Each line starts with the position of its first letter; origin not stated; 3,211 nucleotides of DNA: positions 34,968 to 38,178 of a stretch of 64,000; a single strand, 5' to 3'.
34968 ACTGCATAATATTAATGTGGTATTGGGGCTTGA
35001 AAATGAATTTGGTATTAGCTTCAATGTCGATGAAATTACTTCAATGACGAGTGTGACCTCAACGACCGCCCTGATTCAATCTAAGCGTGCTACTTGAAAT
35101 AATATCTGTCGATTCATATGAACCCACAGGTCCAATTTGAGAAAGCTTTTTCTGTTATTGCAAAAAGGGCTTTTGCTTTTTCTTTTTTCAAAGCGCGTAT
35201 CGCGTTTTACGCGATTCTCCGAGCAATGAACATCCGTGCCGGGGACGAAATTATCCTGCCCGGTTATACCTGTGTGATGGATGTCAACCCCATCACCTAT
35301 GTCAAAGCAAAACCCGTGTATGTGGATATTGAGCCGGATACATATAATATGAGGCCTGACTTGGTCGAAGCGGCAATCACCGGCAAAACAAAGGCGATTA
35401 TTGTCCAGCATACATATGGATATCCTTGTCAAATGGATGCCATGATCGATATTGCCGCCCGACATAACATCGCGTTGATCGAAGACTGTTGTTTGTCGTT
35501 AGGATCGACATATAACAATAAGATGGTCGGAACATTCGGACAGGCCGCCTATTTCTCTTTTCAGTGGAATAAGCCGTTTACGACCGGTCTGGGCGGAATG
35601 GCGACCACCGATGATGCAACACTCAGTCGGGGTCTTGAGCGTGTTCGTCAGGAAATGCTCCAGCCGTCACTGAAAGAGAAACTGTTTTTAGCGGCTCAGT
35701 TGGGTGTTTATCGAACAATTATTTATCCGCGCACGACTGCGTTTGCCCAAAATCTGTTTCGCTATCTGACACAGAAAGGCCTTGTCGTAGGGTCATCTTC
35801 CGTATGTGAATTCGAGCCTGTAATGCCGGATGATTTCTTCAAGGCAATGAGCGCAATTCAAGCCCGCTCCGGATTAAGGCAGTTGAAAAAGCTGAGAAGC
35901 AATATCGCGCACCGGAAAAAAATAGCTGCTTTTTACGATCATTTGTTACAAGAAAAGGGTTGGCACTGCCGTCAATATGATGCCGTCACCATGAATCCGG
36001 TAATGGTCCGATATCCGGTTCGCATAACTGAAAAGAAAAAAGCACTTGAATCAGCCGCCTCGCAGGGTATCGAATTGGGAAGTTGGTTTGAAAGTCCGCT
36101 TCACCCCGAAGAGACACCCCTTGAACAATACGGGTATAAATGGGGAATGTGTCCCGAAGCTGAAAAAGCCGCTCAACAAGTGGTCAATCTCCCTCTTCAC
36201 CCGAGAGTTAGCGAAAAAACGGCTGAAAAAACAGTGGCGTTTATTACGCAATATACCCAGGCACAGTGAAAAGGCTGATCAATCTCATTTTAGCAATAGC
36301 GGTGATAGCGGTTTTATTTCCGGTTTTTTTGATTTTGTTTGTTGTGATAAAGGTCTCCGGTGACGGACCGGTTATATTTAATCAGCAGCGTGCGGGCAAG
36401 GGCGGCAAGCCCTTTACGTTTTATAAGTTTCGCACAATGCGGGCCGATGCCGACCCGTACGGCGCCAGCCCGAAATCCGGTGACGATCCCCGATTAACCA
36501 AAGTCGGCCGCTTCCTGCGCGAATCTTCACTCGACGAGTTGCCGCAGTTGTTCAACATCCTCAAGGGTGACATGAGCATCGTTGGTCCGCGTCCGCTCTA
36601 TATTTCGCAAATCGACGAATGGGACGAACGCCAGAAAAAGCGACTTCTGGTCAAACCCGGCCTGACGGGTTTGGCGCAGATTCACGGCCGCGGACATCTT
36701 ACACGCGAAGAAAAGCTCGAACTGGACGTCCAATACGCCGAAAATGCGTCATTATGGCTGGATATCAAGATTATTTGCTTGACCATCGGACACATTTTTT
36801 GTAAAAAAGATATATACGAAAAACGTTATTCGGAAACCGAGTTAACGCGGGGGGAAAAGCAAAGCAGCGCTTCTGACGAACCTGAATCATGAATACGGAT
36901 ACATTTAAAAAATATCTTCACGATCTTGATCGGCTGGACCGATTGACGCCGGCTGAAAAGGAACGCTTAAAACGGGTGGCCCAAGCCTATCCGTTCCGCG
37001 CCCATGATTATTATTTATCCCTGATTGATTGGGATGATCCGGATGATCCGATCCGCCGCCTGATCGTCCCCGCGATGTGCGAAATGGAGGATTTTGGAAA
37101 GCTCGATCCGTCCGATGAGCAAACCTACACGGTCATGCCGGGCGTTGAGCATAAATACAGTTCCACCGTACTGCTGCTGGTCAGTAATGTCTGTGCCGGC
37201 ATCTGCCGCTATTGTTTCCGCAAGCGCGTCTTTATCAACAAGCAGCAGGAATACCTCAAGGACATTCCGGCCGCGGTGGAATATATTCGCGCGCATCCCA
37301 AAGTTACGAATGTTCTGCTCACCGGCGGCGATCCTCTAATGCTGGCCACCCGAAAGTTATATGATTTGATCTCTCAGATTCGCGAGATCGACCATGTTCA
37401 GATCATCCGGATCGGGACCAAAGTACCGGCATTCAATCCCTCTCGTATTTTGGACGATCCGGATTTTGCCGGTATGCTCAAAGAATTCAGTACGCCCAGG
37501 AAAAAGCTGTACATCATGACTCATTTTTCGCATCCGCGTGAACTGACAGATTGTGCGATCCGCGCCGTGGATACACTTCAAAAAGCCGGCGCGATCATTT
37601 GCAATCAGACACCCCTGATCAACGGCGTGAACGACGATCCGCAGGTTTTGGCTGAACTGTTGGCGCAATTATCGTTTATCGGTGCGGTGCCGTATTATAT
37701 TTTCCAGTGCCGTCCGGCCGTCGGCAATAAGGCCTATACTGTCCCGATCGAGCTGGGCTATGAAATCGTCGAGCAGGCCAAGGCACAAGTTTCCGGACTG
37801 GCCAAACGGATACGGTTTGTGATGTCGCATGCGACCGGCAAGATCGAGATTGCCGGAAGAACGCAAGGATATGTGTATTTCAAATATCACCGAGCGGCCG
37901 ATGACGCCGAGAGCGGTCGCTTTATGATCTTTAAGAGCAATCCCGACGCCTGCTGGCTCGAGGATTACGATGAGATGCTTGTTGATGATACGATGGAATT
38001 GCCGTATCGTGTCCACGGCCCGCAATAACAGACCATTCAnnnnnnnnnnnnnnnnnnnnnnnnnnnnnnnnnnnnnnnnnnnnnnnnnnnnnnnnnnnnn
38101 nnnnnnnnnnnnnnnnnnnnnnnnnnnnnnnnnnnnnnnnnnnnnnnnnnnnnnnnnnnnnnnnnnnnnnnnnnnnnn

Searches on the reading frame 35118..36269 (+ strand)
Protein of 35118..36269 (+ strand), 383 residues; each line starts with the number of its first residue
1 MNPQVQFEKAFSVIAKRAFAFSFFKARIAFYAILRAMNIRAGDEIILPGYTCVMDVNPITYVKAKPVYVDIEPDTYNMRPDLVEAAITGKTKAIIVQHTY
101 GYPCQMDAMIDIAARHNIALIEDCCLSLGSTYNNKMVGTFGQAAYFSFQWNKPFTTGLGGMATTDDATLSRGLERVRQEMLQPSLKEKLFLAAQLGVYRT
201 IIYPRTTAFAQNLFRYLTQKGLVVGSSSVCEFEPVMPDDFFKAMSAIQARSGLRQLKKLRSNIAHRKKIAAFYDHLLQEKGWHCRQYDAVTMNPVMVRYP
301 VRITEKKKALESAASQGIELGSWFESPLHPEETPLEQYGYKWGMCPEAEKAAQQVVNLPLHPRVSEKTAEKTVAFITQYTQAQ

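Call 66: search_protein_families(library=pfam, proteins=[window:35118-36269:+], max_evalue=0.00001)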
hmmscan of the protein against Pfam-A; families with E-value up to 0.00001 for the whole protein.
window:35118-36269:+ (383 aa): 1 family
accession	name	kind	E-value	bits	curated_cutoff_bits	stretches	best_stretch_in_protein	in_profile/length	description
PF01041.23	DegT_DnrJ_EryC1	-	4.6e-73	246.9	19.8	2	5-178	27-200/360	DegT/DnrJ/EryC1/StrS aminotransferase family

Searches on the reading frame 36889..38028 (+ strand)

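Call 66: search_protein_families(library=pfam, proteins=[window:36889-38028:+], max_evalue=0.00001)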
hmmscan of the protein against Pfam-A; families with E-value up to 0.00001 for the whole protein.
window:36889-38028:+ (379 aa): 1 family
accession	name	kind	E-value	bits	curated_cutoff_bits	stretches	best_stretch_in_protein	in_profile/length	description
PF04055.27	Radical_SAM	-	2.1e-12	48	29.5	1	98-257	3-165/166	Radical SAM superfamily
